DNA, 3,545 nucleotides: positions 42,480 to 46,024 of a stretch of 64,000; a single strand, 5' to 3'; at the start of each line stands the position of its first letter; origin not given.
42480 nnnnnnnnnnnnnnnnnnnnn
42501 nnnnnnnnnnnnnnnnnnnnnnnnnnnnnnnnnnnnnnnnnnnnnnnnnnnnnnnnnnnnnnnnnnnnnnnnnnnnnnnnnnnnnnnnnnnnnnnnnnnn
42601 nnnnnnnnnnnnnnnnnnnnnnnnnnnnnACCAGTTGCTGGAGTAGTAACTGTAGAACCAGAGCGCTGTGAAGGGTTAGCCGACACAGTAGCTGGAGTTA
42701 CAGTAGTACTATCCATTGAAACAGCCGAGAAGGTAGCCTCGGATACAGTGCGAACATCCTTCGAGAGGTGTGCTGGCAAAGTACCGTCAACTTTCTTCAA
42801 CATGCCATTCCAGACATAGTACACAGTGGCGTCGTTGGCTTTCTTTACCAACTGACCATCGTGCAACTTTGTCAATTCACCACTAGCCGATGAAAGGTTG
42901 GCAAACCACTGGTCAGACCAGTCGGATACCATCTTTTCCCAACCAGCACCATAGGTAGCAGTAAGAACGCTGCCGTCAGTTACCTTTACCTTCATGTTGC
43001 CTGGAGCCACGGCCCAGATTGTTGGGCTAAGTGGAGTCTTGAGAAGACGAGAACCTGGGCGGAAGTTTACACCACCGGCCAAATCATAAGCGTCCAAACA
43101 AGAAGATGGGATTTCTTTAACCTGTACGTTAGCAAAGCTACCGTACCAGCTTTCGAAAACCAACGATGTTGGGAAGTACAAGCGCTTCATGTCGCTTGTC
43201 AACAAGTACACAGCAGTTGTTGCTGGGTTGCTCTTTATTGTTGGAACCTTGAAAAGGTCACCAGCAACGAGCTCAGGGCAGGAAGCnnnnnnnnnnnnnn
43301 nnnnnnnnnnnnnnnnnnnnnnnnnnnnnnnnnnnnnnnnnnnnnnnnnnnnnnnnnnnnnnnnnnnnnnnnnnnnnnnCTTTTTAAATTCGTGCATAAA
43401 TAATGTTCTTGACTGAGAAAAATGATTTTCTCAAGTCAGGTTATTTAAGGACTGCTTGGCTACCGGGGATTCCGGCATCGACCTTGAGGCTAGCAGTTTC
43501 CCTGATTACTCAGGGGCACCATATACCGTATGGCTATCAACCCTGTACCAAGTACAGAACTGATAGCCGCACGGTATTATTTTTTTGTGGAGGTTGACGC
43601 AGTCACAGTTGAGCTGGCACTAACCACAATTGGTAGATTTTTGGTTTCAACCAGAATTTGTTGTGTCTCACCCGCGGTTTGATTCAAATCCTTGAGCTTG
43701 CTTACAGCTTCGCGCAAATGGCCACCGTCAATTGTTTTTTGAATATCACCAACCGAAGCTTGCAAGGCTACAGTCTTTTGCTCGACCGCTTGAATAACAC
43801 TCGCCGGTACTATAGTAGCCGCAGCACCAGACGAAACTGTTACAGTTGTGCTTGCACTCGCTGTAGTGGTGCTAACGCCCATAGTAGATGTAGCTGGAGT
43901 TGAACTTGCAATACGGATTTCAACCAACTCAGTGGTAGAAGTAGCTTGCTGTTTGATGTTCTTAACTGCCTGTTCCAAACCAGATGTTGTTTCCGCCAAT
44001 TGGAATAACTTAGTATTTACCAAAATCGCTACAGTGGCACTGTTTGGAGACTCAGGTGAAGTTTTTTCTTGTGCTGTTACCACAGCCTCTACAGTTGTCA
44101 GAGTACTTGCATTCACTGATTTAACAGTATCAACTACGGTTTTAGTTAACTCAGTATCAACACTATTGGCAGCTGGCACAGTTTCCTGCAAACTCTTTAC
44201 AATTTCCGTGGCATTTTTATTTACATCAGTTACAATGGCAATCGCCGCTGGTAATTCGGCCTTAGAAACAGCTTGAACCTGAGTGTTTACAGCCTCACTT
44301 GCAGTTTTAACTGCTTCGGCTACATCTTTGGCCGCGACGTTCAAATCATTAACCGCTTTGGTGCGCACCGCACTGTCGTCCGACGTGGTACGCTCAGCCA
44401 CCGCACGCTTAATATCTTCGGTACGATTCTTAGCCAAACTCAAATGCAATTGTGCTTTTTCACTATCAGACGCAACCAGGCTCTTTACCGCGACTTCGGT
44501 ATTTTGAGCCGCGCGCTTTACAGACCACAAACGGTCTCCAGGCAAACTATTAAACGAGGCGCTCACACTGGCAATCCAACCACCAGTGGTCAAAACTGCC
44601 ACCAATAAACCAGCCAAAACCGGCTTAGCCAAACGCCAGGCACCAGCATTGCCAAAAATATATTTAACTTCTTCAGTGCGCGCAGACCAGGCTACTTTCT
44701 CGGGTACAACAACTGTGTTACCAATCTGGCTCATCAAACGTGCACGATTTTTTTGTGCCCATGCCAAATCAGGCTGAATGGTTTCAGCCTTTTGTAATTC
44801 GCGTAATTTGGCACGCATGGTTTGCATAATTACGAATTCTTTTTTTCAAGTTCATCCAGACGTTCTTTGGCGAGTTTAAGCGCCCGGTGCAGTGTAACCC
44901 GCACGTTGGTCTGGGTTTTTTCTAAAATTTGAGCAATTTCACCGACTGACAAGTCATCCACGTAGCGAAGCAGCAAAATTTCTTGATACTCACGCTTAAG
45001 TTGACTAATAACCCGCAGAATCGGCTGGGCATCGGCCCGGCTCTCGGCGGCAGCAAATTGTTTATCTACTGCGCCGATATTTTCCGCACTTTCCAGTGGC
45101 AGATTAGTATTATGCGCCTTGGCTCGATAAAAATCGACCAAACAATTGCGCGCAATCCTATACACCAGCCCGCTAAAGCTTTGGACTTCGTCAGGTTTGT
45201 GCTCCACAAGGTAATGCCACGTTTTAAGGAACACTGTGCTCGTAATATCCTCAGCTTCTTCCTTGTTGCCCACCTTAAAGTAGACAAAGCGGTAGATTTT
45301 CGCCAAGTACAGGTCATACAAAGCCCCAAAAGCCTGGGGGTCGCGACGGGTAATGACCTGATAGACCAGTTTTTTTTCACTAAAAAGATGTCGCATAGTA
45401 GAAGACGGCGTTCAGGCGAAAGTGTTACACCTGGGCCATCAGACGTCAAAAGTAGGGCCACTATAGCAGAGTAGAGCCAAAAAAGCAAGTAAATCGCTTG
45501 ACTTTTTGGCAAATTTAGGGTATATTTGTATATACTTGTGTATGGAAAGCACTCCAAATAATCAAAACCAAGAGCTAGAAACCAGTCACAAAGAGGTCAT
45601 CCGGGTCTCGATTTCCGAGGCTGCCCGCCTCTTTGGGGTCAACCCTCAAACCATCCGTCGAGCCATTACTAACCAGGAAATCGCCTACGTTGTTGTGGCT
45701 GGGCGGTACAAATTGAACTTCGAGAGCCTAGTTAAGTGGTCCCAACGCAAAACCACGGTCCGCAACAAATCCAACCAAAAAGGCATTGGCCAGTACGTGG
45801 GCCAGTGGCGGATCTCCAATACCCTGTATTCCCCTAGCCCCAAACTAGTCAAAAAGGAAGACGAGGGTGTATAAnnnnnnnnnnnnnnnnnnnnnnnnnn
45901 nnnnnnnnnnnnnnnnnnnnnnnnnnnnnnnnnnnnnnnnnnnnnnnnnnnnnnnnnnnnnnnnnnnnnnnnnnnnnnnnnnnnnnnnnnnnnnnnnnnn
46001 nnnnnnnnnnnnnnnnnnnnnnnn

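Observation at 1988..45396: About 43-kb unidirectional surface-glycan supercluster headed by an ECF sigma/anti-sigma pair and an S-layer-like gene: candidate S-layer O-glycosylation locus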

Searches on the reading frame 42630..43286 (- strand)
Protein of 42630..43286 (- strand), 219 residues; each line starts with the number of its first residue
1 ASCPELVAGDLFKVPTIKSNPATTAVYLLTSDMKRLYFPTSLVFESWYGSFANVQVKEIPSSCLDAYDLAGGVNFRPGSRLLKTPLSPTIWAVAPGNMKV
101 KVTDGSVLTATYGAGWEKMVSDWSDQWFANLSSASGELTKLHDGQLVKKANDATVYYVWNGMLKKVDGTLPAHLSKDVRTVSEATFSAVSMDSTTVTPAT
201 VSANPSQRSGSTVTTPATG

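Call 79: search_solved_structures(query=A8, max_evalue=10, show_alignments=2)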
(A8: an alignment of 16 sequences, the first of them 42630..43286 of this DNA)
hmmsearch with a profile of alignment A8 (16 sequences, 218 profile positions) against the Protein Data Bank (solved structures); distinct sequences matched with E-value up to 10: 0.

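Call 91: search_protein_representatives(protein=window:42630-43286:-)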
Query: 219 residues. Proteins with E-value up to 0.001 (for the whole library): 2801; up to 1e-10: 836; up to 1e-30: 61. The best 150 are listed.
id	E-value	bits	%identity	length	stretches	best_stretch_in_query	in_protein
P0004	9.3e-94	329.6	72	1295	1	1-219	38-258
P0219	1.5e-53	198.2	52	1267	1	2-218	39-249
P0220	2.1e-49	184.7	47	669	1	2-216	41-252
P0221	1.1e-48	182.3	50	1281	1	2-208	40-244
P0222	3.3e-46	174.2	48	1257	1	1-208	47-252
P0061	2.4e-45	171.4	48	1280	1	1-216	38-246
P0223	4.6e-45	170.5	48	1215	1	1-212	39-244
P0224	2.0e-44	168.4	44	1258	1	2-218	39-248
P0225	2.8e-43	164.7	50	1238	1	1-215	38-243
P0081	1.0e-42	162.8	48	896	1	1-218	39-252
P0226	1.4e-42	162.4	47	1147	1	2-217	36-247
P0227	1.7e-42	162.1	45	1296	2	1-213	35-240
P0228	2.2e-42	161.8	53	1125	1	2-217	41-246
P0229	3.6e-42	161.0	46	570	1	1-207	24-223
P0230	7.7e-42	160.0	48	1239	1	2-219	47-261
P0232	7.6e-40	153.4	45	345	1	2-206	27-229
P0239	1.0e-37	146.5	44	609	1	1-208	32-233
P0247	3.6e-35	138.2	41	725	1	1-211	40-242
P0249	5.2e-35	137.7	43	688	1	1-217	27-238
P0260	2.0e-33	132.5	40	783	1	2-208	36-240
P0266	2.0e-32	129.2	42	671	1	1-207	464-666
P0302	4.7e-24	101.9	39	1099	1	3-209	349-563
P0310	2.8e-21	92.8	33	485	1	18-197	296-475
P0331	4.5e-19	85.6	34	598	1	2-200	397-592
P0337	6.1e-19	85.1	36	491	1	2-207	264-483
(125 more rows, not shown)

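Call 92: search_protein_families(library=pfam, proteins=[P0232, P0239, P0247, P0249, P0260, P0266, P0302, P0331, P0337, P0310], max_evalue=0.001)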
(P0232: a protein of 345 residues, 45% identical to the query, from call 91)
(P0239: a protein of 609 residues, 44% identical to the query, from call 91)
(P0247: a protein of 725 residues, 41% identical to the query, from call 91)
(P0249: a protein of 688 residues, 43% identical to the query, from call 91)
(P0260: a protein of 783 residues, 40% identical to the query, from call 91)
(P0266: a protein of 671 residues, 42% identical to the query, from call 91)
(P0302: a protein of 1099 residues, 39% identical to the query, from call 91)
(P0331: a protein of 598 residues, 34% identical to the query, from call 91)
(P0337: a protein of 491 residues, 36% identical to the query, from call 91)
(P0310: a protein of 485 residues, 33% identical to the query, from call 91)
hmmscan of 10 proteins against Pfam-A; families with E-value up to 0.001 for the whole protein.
P0232 (345 aa): 0 families

P0239 (609 aa): 0 families

P0247 (725 aa): 0 families

P0249 (688 aa): 0 families

P0260 (783 aa): 0 families

P0266 (671 aa): 1 family
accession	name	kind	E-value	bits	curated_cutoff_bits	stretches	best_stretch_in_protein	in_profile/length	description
PF07752.16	S-layer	-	1.5e-11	44.3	30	1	173-260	111-205/259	S-layer protein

P0302 (1099 aa): 0 families

P0331 (598 aa): 3 families
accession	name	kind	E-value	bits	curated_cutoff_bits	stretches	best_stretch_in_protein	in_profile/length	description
PF13365.12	Trypsin_2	-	1.4e-11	45.7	27.6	1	64-237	1-144/144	Trypsin-like peptidase domain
PF00089.32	Trypsin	-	9.7e-07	29.3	20.6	1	63-264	25-220/220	Trypsin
PF00949.27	Peptidase_S7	-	0.00048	20.4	20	0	205-237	80-112/131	Peptidase S7, Flavivirus NS3 serine protease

P0337 (491 aa): 1 family
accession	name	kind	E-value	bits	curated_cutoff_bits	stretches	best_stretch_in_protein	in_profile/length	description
PF02412.23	TSP_3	-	1e-07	32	25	1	205-245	1-36/36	Thrombospondin type 3 repeat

P0310 (485 aa): 6 families
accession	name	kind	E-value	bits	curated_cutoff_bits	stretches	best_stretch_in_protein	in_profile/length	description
PF13620.12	CarboxypepD_reg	-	6.6e-15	55.7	32.3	1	206-282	1-80/82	Carboxypeptidase regulatory-like domain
PF00963.24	Cohesin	-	4.3e-09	37.1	24.1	1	33-136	9-121/139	Cohesin domain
PF13715.12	CarbopepD_reg_2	-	7.3e-09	36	32.2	1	208-289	2-80/88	CarboxypepD_reg-like domain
PF14686.12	fn3_3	-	1.2e-08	35.1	24.4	1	234-279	29-75/75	Polysaccharide lyase family 4, domain II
PF17802.7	SpaA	-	0.00023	21.7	23.1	1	217-280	12-86/91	Prealbumin-like fold domain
PF09430.16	EMC7_beta-sandw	-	0.00082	20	26.6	0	220-282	6-69/122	ER membrane protein complex subunit 7, beta-sandwich domain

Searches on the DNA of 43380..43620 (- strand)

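Call 62: search_rna_families(source=window, start=43380, end=43620, threshold=evalue, max_evalue=10)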
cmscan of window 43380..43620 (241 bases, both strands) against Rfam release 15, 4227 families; matches with E-value up to 10: 3.
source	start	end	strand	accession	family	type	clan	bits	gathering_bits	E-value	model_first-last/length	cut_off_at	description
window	43523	43577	-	RF04040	mir-4866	Gene; miRNA;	-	22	100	0.03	1-82/82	no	mir-4866 microRNA precursor family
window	43391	43485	-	RF02510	PYLIS_3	Cis-reg;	-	17.4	38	0.13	1-100/100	no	Pyrrolysine insertion sequence mttB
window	43446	43507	+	RF02292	TtnuCD16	Gene; snRNA; snoRNA; CD-box;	-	13.5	75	2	1-58/58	no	Tetrahymena snoRNA TtnuCD16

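Call 66: build_rna_model(alignment_id=A6, structure=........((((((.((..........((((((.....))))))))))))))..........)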
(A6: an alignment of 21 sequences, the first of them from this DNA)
Model R1 built from alignment A6 (21 sequences, 62 columns); structure: as given.
model positions 57; base pairs 14; branch points 0; effective number of sequences 21; information 0.555 bits per position. Calibrated on 0.2 Mb of random sequence (short: E-values are rough).
structure used (alignment columns):
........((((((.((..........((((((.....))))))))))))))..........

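Call 67: search_with_rna_model(model_id=R1, sources=[window, L002, L003, L004, L005, L006, L007, L008, L009, L010, L011, L012, L013, L014, L015, L016, L017, L018, L019, L020, L021, L022, L024, L026, L027, L030], max_evalue=1, make_alignment=true)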
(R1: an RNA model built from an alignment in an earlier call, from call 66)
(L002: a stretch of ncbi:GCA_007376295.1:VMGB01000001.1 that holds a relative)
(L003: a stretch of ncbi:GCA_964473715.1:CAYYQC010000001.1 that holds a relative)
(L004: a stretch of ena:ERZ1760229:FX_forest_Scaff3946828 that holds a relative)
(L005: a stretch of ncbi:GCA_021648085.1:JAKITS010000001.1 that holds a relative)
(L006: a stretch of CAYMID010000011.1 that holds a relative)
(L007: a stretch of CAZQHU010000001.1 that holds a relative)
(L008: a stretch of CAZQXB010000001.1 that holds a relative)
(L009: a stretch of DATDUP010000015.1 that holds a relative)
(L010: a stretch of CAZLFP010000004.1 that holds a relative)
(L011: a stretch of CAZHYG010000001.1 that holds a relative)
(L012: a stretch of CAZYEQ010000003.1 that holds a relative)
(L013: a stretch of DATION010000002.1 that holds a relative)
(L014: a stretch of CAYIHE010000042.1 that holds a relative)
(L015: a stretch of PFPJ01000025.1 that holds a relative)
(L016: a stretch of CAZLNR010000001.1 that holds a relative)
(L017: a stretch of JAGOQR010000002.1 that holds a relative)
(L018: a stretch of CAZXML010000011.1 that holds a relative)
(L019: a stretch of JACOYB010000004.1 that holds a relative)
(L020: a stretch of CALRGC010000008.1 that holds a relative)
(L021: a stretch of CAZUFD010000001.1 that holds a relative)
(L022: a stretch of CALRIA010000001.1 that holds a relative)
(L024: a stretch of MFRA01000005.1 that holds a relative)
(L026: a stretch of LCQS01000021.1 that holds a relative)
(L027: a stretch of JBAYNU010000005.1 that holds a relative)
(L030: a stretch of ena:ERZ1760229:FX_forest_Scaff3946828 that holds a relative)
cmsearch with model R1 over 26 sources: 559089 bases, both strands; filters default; matches with E-value up to 1: 24.
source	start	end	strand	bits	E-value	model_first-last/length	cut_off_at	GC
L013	4066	4122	+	59.1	2e-14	1-57/57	no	0.39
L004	9862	9918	+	57.2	7.5e-14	1-57/57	no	0.47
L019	9861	9917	+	57.2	7.7e-14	1-57/57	no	0.44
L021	9861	9917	+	56.7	1.1e-13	1-57/57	no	0.42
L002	9863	9920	+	53.3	1.2e-12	1-57/57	no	0.45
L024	9864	9920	+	52.3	2.4e-12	1-57/57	no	0.47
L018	9864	9920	+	52.1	2.8e-12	1-57/57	no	0.49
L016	9862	9918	+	52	3e-12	1-57/57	no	0.47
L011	9862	9918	+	51.1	5.7e-12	1-57/57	no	0.47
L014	1514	1570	+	50.1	1.2e-11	1-57/57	no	0.46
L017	9842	9897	+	47.1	9.8e-11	1-57/57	no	0.43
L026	82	139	+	45.5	3e-10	1-57/57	no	0.45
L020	9853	9908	+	44.5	6.5e-10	1-57/57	no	0.39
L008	9871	9927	+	40.8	8.5e-09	1-57/57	no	0.56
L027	4877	4932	+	38.3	5.2e-08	1-57/57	no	0.48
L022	9854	9910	+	37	1.3e-07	1-57/57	no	0.44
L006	9897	9953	+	30.2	1.6e-05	1-57/57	no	0.56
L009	9138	9194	+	30.2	1.6e-05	1-57/57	no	0.53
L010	6375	6431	+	29.9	2.1e-05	1-57/57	no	0.49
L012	5051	5107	+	29.3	3e-05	1-57/57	no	0.51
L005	9864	9920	+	25.5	0.00045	1-57/57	no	0.44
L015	1635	1691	+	24.1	0.0013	1-57/57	no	0.46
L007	9874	9930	+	18.9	0.05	1-57/57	no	0.6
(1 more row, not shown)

Alignment A7: 24 matches aligned to the model, 58 columns, each read 5' to 3' on its own strand. Consensus structure (alignment columns), stored with it:
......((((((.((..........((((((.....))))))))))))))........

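Call 86: search_with_rna_model(model_id=R1, sources=[L031, L032, L003, L001], max_evalue=10, filters=off)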
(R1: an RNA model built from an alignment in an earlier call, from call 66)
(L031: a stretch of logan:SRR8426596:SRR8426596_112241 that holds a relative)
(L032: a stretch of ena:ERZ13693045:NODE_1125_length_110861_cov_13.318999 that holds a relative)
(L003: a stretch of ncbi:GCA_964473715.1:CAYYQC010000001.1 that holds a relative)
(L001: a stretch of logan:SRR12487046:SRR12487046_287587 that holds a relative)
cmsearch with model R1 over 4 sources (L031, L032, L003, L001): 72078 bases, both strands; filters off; matches with E-value up to 10: 9.
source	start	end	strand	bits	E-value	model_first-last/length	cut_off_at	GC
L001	4637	4693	+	30.5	1.7e-06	1-57/57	no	0.58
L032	14427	14479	-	14.2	0.19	1-57/57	no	0.58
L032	10033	10078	+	12.6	0.58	1-57/57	no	0.5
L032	6793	6843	-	10.8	2.1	1-57/57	no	0.29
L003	7870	7905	-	9.3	6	1-57/57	no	0.31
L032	386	429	+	9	7.5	1-57/57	no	0.59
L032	165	213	+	9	7.6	1-57/57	no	0.59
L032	15507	15556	-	9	7.6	1-57/57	no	0.38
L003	18876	18930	+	8.7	9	1-57/57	no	0.33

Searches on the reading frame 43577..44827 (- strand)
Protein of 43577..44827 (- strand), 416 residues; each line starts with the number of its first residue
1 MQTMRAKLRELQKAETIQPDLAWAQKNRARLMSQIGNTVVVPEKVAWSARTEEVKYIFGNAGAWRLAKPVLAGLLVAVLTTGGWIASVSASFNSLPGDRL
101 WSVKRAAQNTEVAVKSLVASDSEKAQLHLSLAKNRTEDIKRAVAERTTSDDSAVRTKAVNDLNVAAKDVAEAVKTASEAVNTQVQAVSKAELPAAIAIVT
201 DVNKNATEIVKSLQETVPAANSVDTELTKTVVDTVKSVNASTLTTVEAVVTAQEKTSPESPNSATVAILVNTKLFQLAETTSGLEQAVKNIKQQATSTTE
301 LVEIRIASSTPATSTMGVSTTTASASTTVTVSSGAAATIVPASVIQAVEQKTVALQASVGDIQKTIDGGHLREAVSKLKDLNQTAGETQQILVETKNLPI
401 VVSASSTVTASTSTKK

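Call 3: search_protein_families(library=pfam, proteins=[window:43577-44827:-], max_evalue=0.01)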
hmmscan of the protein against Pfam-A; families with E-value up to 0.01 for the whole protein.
window:43577-44827:- (416 aa): 1 family
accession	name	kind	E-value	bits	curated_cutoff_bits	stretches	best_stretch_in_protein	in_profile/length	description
PF18915.5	DUF5667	-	4e-05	24.4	27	1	94-218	2-97/99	Domain of unknown function (DUF5667)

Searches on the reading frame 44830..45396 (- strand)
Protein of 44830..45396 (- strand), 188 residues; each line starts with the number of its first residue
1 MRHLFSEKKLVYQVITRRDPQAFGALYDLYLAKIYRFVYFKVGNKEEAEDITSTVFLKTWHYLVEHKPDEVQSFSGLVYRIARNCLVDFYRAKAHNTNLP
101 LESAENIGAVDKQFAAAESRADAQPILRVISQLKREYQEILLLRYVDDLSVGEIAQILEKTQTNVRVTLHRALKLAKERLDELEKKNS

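Call 3: search_protein_families(library=pfam, proteins=[window:44830-45396:-], max_evalue=0.01)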
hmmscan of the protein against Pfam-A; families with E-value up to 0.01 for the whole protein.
window:44830-45396:- (188 aa): 3 families
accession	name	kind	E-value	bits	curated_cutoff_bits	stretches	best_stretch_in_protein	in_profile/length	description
PF08281.18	Sigma70_r4_2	-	3.1e-15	56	25.7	1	125-174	3-52/54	Sigma-70, region 4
PF04542.20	Sigma70_r2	-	4.6e-11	42.8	24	1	26-94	1-69/71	Sigma-70 region 2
PF04545.22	Sigma70_r4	-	2.7e-07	30.4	24.1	1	130-174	2-46/50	Sigma-70, region 4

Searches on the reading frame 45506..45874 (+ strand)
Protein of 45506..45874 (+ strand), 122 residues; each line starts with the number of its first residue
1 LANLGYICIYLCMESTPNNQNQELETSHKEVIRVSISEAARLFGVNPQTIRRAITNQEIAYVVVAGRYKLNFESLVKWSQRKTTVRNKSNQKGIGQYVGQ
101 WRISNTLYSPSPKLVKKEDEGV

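Call 56: search_protein_families(library=ncbifam, proteins=[window:45506-45874:+], max_evalue=0.01)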
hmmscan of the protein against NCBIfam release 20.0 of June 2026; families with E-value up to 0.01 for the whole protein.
window:45506-45874:+ (122 aa): 2 families
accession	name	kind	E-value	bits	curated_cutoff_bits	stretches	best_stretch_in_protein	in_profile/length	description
TIGR01764.1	excise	domain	9.8e-06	25.8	28.8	1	35-78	3-46/49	excisionase family DNA-binding protein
NF007961.0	PRK10681.1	equivalog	0.0033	16.8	244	1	19-70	7-58/252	DNA-binding transcriptional repressor DeoR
